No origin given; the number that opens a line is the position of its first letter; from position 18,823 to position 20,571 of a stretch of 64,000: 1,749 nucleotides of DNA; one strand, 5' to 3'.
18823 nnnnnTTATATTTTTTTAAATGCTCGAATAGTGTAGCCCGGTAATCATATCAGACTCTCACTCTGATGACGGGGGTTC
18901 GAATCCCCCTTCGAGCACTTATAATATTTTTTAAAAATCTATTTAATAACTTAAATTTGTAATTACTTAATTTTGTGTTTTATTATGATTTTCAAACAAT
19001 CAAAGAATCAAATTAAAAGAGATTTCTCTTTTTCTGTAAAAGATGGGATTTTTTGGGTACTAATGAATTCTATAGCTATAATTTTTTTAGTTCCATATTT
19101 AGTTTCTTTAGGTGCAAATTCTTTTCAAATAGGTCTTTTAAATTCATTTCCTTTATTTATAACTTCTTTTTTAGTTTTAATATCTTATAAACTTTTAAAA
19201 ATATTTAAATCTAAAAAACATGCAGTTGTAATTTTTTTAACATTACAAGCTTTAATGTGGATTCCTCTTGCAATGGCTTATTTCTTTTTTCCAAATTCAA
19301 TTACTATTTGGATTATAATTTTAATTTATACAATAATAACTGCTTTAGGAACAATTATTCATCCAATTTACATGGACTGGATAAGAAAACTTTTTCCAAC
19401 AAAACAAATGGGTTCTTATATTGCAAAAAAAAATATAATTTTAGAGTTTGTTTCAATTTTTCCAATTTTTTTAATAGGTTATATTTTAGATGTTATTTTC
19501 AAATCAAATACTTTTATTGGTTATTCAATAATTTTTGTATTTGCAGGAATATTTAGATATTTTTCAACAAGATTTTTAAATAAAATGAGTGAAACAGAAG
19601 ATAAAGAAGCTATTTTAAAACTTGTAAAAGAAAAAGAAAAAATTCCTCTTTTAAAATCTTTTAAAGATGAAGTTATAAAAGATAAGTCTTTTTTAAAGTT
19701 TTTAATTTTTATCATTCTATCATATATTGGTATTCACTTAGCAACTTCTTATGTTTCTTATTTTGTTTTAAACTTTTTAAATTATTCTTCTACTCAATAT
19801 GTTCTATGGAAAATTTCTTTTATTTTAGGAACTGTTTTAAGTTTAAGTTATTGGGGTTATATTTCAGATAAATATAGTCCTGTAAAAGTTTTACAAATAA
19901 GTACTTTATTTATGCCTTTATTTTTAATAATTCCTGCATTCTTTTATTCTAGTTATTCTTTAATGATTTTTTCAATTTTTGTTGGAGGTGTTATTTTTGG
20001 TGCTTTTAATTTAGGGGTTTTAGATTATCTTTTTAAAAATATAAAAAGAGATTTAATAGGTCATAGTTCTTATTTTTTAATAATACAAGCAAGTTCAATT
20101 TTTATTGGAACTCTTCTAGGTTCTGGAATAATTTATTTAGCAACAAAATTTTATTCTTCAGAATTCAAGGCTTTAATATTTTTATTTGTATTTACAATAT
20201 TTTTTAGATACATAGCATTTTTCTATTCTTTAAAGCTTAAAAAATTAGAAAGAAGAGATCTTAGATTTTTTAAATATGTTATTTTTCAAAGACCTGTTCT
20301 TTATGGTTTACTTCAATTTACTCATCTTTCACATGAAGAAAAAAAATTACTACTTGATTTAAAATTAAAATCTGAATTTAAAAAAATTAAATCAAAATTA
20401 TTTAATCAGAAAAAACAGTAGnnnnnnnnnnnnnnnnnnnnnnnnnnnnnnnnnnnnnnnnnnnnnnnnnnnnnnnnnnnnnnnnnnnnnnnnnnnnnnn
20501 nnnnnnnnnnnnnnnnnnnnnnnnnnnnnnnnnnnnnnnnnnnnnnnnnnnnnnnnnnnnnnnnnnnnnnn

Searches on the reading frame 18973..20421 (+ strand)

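Call 22: search_protein_families(library=pfam, proteins=[window:18973-20421:+], max_evalue=0.001)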
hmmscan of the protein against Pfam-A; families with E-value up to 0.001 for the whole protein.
window:18973-20421:+ (482 aa): 1 family
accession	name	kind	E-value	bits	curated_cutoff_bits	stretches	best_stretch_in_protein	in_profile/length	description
PF07690.21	MFS_1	-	2.3e-21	76.5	33.4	2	30-364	9-330/347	Major Facilitator Superfamily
